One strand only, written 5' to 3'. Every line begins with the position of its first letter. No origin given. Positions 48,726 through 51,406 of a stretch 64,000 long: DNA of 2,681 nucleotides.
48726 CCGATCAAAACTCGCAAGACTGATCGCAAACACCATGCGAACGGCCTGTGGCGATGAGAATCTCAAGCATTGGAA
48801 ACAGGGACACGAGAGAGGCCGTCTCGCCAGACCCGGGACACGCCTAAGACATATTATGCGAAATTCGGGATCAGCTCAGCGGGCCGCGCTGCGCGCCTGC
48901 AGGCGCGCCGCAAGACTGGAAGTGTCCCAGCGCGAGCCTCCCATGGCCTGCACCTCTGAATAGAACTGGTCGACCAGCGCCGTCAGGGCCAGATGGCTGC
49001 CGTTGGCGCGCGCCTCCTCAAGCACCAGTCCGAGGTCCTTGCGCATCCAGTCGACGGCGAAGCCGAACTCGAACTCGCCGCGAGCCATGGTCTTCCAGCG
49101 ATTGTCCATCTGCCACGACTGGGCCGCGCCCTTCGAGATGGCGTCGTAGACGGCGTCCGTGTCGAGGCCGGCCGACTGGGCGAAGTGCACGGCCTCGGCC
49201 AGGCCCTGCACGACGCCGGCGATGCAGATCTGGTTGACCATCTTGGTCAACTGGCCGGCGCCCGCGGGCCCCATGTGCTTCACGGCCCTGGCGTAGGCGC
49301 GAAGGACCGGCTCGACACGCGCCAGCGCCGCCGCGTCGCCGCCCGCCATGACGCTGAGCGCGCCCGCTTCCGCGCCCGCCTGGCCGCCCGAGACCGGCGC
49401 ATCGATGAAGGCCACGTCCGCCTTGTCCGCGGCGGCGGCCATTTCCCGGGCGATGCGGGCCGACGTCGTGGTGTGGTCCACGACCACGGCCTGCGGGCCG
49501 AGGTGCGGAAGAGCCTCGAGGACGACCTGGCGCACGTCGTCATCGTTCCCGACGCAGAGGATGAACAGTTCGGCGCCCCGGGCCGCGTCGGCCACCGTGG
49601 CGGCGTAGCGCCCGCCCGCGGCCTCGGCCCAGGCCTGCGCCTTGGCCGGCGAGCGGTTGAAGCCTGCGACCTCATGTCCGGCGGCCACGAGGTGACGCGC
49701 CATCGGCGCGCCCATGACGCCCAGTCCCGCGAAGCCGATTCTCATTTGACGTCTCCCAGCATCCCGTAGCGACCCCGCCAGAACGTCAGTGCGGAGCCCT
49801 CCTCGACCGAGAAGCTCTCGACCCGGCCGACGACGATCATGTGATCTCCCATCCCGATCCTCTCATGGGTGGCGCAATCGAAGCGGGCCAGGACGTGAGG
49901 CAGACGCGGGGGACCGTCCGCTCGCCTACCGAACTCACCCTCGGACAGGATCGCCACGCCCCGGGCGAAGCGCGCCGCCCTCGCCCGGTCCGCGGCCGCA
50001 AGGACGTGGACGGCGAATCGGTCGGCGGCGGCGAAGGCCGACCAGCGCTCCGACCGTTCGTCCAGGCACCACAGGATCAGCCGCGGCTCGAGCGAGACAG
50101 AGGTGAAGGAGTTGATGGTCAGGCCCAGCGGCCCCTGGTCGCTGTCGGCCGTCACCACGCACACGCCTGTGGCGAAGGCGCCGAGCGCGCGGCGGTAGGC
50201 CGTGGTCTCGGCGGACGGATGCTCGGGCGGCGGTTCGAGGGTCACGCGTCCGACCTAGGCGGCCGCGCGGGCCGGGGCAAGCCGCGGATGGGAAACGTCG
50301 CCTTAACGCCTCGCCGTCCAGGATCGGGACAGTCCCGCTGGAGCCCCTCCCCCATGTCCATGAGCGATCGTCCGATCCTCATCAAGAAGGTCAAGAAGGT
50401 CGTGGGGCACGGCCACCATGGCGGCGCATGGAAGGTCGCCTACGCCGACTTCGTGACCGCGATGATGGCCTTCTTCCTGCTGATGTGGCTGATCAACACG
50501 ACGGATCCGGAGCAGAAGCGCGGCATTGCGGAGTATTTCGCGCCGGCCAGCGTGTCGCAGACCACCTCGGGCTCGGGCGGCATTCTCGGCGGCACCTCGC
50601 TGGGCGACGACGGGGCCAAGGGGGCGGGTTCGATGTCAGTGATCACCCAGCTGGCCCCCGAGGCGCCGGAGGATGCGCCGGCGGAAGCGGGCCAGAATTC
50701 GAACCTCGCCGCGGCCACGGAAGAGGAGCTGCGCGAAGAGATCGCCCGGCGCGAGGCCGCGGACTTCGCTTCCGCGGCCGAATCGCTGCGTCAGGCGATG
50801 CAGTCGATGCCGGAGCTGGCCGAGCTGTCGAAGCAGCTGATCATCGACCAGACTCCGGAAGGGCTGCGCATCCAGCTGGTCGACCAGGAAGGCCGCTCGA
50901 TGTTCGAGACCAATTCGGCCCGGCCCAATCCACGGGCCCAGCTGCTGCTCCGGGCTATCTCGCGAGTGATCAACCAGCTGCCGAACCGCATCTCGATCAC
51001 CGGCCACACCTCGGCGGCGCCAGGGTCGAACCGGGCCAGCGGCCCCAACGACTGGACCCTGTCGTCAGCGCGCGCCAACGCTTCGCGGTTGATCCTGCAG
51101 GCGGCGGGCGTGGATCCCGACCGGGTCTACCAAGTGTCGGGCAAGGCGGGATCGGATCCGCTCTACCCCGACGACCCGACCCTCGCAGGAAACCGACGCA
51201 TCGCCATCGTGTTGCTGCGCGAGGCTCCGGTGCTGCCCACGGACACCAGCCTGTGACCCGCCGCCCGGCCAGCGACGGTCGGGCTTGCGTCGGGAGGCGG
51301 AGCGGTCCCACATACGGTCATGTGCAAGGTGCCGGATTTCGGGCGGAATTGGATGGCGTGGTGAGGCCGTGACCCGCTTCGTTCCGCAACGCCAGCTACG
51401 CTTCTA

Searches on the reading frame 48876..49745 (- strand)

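Call 68: search_protein_families(library=pfam, proteins=[window:48876-49745:-], max_evalue=0.00001)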
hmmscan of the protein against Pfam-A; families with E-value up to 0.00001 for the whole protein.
window:48876-49745:- (289 aa): 3 families
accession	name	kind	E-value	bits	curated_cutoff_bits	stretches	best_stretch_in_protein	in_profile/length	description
PF03446.21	NAD_binding_2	-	1e-48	165.9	21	1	2-159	1-161/161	NAD binding domain of 6-phosphogluconate dehydrogenase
PF14833.11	NAD_binding_11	-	1.3e-32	113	30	1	162-279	1-119/122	NAD-binding of NADP-dependent 3-hydroxyisobutyrate dehydrogenase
PF03807.23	F420_oxidored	-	3e-11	44.2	21.6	1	2-91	1-91/94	NADP oxidoreductase coenzyme F420-dependent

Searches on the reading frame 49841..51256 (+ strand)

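Call 68: search_protein_families(library=pfam, proteins=[window:49841-51256:+], max_evalue=0.00001)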
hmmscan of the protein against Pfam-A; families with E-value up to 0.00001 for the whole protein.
window:49841-51256:+ (471 aa): 2 families
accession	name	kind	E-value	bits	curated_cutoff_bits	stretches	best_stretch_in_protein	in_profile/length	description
PF13677.11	MotB_plug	-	3.1e-20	71.9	24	1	183-235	3-56/58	Membrane MotB of proton-channel complex MotA/MotB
PF00691.25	OmpA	-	1.1e-12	48.6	27.2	1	354-446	1-90/98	OmpA family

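Call 69: search_protein_families(library=padloc, proteins=[window:49841-51256:+], max_evalue=0.00001)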
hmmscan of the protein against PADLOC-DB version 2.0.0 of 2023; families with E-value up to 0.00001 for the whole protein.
window:49841-51256:+ (471 aa): 0 families
